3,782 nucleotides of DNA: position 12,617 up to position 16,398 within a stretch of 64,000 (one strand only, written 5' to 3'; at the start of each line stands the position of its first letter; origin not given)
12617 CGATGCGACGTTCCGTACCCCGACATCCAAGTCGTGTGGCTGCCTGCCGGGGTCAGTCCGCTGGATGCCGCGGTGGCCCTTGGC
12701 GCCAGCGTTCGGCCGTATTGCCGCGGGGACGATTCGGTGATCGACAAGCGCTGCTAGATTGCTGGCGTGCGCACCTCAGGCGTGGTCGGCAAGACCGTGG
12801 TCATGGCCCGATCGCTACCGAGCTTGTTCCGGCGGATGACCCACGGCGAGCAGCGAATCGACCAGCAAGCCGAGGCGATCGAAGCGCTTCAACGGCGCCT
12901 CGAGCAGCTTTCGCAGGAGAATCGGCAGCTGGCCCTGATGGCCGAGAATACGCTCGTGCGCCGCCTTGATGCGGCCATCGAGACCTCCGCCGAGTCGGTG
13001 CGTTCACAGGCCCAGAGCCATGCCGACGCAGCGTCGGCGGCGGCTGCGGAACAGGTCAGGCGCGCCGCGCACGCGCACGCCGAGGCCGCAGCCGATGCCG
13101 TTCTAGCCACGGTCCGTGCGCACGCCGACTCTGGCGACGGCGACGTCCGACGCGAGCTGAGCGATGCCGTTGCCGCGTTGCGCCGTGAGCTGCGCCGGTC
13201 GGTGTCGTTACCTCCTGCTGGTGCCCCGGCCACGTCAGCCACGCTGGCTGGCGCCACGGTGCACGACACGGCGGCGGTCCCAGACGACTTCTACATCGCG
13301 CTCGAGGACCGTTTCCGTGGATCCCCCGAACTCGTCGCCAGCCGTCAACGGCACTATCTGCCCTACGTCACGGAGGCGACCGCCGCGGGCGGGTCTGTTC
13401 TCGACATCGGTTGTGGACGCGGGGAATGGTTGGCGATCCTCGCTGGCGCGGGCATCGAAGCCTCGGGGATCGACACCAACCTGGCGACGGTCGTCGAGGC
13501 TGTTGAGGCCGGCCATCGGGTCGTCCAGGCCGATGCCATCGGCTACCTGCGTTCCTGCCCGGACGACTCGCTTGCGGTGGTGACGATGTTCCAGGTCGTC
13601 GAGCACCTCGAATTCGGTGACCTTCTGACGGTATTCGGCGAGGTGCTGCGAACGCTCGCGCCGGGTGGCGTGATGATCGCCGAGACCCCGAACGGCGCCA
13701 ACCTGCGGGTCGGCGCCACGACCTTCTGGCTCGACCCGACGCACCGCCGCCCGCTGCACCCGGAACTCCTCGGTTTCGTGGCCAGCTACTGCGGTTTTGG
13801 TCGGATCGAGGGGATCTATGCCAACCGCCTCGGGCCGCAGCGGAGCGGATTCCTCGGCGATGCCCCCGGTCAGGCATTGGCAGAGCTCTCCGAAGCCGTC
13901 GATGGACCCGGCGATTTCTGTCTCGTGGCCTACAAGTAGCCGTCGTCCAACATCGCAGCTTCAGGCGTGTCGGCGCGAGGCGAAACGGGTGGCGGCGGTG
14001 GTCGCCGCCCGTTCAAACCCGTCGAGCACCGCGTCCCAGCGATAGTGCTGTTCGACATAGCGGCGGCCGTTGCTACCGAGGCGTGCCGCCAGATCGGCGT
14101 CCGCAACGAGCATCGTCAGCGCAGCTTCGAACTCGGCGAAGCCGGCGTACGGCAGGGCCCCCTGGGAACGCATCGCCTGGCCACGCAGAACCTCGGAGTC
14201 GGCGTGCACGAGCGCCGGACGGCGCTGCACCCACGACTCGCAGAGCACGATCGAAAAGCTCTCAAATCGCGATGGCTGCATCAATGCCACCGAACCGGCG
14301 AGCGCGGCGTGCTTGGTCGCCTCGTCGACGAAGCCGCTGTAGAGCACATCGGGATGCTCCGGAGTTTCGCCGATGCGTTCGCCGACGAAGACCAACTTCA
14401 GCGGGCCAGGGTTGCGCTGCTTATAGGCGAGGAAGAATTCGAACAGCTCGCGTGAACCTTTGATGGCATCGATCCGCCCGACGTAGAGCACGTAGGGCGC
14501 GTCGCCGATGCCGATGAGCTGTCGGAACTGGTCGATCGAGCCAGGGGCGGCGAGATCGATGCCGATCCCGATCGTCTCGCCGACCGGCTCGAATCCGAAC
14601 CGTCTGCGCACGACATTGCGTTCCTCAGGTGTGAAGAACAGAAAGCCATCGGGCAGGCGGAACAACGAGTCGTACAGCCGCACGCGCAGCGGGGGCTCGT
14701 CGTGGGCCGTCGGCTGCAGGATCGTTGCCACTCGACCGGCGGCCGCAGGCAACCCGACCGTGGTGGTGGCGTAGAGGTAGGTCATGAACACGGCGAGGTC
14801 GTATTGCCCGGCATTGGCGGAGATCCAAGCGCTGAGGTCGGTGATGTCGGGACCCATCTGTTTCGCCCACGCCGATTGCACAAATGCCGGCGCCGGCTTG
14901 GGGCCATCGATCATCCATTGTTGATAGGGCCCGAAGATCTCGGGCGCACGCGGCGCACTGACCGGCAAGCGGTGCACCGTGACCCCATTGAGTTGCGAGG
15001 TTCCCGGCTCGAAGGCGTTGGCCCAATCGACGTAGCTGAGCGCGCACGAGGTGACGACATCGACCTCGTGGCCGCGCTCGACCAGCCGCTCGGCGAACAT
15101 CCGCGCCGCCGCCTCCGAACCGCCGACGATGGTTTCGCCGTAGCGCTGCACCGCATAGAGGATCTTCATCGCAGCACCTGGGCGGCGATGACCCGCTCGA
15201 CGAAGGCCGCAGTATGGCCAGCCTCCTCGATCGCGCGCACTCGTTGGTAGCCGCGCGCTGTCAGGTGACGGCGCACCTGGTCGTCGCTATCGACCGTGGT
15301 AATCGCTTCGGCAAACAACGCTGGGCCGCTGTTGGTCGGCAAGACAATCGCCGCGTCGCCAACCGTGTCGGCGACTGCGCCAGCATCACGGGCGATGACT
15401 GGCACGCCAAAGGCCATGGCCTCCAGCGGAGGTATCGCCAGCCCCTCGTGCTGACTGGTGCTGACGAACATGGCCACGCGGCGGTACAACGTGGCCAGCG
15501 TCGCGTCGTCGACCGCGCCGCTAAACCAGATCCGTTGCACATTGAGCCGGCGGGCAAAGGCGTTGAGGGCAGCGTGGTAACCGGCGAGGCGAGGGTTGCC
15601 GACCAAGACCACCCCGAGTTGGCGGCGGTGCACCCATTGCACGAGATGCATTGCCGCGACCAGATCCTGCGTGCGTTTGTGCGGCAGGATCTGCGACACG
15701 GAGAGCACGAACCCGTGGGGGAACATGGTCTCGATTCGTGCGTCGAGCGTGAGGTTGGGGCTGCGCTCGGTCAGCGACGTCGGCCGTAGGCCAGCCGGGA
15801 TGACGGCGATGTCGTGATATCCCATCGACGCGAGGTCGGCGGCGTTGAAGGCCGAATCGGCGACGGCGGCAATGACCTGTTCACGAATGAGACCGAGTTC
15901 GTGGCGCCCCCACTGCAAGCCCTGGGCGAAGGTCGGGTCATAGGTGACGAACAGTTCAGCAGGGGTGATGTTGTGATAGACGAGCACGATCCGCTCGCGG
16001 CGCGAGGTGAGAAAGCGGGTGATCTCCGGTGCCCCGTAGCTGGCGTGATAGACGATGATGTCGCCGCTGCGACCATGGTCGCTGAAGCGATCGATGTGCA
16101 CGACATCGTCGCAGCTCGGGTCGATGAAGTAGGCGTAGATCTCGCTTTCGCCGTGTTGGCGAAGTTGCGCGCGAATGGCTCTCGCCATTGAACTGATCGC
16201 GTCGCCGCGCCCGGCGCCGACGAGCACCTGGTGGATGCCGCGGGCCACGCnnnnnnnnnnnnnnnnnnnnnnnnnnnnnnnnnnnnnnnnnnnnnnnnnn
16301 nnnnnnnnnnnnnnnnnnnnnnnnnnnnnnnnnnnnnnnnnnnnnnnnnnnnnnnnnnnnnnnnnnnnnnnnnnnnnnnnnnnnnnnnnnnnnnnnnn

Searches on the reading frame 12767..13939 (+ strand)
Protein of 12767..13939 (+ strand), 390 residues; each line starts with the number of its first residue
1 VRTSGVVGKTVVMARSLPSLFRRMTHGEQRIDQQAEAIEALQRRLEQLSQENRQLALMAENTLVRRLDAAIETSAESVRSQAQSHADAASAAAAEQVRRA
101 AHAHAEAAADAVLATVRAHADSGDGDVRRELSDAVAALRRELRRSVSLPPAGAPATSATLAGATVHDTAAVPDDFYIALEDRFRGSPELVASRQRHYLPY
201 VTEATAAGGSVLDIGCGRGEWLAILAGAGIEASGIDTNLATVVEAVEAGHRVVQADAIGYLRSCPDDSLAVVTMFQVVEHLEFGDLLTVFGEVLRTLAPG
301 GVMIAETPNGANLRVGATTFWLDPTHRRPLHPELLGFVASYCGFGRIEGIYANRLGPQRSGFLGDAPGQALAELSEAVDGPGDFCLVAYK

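Call 5: search_protein_families(library=pfam, proteins=[window:12767-13939:+], max_evalue=0.001)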
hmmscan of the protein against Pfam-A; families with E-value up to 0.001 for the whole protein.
window:12767-13939:+ (390 aa): 6 families
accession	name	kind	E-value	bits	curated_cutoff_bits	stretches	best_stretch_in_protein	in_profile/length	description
PF13489.12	Methyltransf_23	-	2.6e-15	57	27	1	202-311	17-122/164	Methyltransferase domain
PF07021.18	MetW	-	1.5e-11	44.7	21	1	199-284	5-91/193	Methionine biosynthesis protein MetW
PF13649.12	Methyltransf_25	-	5e-10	40.4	27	1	211-301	1-97/97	Methyltransferase domain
PF08241.18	Methyltransf_11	-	5.4e-10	40.2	21.2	1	212-304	1-94/95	Methyltransferase domain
PF08242.18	Methyltransf_12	-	1.1e-06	29.7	30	1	212-302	1-97/98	Methyltransferase domain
PF13847.12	Methyltransf_31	-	3.5e-06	27.2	27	1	208-309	4-113/145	Methyltransferase domain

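Call 17: search_solved_structures(query=window:12767-13939:+, max_evalue=0.01)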
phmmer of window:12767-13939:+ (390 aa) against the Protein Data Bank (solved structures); distinct sequences matched with E-value up to 0.01: 10.
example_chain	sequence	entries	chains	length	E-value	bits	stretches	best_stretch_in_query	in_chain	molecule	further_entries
3dli_A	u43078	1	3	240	2.8e-33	118.7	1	172-347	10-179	methyltransferase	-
3e8s_A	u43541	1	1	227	0.00031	23.2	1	210-308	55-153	Putative SAM Dependent Methyltransferase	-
9sot_A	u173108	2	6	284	0.00067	22.1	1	199-245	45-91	Class I SAM-dependent methyltransferase | Methyltransferase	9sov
1ve3_A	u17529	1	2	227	0.0014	21.1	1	199-304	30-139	hypothetical protein PH0226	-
2avn_A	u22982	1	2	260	0.0016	20.9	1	210-309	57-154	ubiquinone/menaquinone biosynthesis methyltransferase-related protein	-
7pd7_A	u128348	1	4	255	0.0024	20.3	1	203-311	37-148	Methyltransferase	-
1wzn_A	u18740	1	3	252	0.0027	20.1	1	210-308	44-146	SAM-dependent methyltransferase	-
3e23_A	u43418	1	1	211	0.0031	19.9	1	183-310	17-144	uncharacterized protein RPA2492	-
8gdu_A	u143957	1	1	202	0.0033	19.8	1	183-245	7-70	Methyltransferase domain-containing protein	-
6mro_A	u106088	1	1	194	0.0052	19.2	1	197-245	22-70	methyl transferase from Methanosarcina acetivorans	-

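Call 54: search_protein_families(library=ncbifam, proteins=[window:12767-13939:+], max_evalue=0.01)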
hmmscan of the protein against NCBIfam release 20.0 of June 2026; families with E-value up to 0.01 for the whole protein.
window:12767-13939:+ (390 aa): 9 families
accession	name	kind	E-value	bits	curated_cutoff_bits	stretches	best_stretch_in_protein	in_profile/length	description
TIGR02081.1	metW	equivalog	2.7e-10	40.1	189.5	1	200-295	6-100/194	methionine biosynthesis protein MetW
NF045667.1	MTase_DVU1556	equivalog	1.4e-08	34.4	155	1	206-304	21-118/213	DVU_1556 family methyltransferase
NF043040.1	corrin_prot_MT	hypoth_equivalog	7.1e-08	32.1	180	1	201-304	35-146/216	corrinoid protein-associated methyltransferase CpaM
TIGR01983.1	UbiG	equivalog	1.3e-06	27.9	102.95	1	206-309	48-155/228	bifunctional 2-polyprenyl-6-hydroxyphenol methylase/3-demethylubiquinol 3-O-methyltransferase UbiG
NF041255.1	mycofact_MftM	equivalog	0.0014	18.1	200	1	206-305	138-240/289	mycofactocin oligosaccharide methyltransferase MftM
TIGR02021.1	BchM-ChlM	equivalog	0.0024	17.3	158.9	1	195-258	42-105/218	magnesium protoporphyrin IX methyltransferase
NF041537.1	ArsM_AhpD_UU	exception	0.0036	16.1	510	1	199-305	68-181/345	arsenite methyltransferase/AhpD domain selenoprotein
TIGR04543.1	ketoArg_3Met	equivalog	0.0064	15.6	425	1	202-267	144-211/336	2-ketoarginine methyltransferase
NF009644.1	PRK13169.1-5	equivalog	0.0093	16.5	130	0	20-87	6-72/116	DNA replication initiation control protein YabA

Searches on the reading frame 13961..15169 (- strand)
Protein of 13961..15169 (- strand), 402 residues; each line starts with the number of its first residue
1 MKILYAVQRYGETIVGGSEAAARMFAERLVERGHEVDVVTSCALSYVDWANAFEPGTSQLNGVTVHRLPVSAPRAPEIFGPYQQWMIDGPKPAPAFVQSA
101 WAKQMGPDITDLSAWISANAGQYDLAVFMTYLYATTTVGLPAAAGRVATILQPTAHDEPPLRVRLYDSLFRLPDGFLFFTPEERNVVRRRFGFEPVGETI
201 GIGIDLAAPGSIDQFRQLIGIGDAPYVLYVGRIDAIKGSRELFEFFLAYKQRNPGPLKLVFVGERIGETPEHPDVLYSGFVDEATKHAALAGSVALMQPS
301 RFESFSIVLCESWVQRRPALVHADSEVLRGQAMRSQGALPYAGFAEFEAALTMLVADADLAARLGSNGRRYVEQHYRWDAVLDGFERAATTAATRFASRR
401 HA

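Call 5: search_protein_families(library=pfam, proteins=[window:13961-15169:-], max_evalue=0.001)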
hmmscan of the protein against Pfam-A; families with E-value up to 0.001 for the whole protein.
window:13961-15169:- (402 aa): 4 families
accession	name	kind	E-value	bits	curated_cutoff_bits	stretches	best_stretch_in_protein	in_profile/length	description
PF13579.12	Glyco_trans_4_4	-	2e-08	35.1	29.7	1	16-195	1-149/158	Glycosyl transferase 4-like domain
PF00534.26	Glycos_transf_1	-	3e-08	33.8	26.4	1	219-370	9-171/172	Glycosyl transferases group 1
PF13692.12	Glyco_trans_1_4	-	1.1e-06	29.3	27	1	225-322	2-106/142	Glycosyl transferases group 1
PF13439.12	Glyco_transf_4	-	4.3e-06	27.3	28.5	1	15-206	1-168/170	Glycosyltransferase Family 4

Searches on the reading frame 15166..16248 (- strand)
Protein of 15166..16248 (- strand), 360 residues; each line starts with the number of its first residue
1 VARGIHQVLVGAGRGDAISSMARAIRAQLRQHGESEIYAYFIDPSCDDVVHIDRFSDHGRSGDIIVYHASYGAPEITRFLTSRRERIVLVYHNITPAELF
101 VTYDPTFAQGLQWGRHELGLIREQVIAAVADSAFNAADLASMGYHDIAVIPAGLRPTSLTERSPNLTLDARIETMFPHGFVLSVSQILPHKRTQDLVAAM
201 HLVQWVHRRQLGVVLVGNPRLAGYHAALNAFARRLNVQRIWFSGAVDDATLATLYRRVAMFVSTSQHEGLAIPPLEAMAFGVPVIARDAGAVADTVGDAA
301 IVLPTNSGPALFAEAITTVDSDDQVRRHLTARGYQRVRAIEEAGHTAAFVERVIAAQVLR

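Call 5: search_protein_families(library=pfam, proteins=[window:15166-16248:-], max_evalue=0.001)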
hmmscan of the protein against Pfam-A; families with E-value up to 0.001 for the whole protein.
window:15166-16248:- (360 aa): 4 families
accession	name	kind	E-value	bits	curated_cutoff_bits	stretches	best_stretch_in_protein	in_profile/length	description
PF00534.26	Glycos_transf_1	-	4e-21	75.7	26.4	1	180-336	17-172/172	Glycosyl transferases group 1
PF13692.12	Glyco_trans_1_4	-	1e-19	71.7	27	1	181-318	4-138/142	Glycosyl transferases group 1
PF13524.12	Glyco_trans_1_2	-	6.3e-08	33.1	25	1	203-348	6-140/144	Glycosyl transferase-like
PF20706.3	GT4-conflict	-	1.4e-06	28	26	1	211-357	233-375/385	Family 4 Glycosyltransferase in conflict systems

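Call 54: search_protein_families(library=ncbifam, proteins=[window:15166-16248:-], max_evalue=0.01)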
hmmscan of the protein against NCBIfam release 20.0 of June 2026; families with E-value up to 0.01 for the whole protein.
window:15166-16248:- (360 aa): 26 families (the best 25 are shown)
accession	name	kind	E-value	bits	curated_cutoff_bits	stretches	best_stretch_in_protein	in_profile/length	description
NF041876.1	EPS_EpsE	equivalog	3.4e-18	66.1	400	1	181-346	217-385/389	exopolysaccharide biosynthesis GT4 family glycosyltransferase EpsE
TIGR04047.1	MSMEG_0565_glyc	hypoth_equivalog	2.7e-16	59.6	259.85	1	136-336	150-354/373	MSMEG_0565 family glycosyltransferase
TIGR03088.1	stp2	hypoth_equivalog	4.8e-11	42.3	409.05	1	180-338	196-354/374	TIGR03088 family PEP-CTERM/XrtA system glycosyltransferase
TIGR03449.1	mycothiol_MshA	equivalog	4e-10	39.2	462.5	1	172-340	214-387/406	D-inositol-3-phosphate glycosyltransferase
NF038229.1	Glyco4_Geo_Pelo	equivalog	5e-09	35.6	400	1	181-346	164-329/338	GPMC system family 4 glycosyltransferase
TIGR02149.1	glgA_Coryne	subfamily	6e-09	35.5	302.4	1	179-339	205-372/391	glycogen synthase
TIGR03999.1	thiol_BshA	equivalog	2.6e-08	33.2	273.7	1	168-300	189-315/375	N-acetyl-alpha-D-glucosaminyl L-malate synthase BshA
NF047684.1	TeichurnBiosyTuaC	equivalog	5.3e-08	32.2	550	1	146-349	186-381/391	teichuronic acid biosynthesis protein TuaC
NF053787.1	GlcN_PG_synth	equivalog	2.4e-07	29.9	480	1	245-333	249-337/361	N-acetylglucosaminyl phosphatidylglycerol synthase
TIGR04157.1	glyco_rSAM_CFB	subfamily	2.2e-06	26.9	400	1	180-299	229-342/406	TIGR04157 family glycosyltransferase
NF038295.1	EPS_HpsP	equivalog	2.8e-06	26.6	550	1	148-325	179-355/388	hormogonium polysaccharide biosynthesis glycosyltransferase HpsP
NF038298.1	EPS_HpsO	equivalog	3.5e-06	26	575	1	275-338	306-368/388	hormogonium polysaccharide biosynthesis glycosyltransferase HpsO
NF038255.1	exopoly_VpsD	equivalog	5e-06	25.6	300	1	187-294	212-319/381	VpsD family glycosyltransferase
NF041010.1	glycosy_Agl16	equivalog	9.2e-06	24.7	575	1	121-331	130-326/352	glycosylation protein Agl16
TIGR02095.1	glgA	subfamily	1.1e-05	24.4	328.45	1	188-300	303-411/477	glycogen/starch synthase, ADP-glucose type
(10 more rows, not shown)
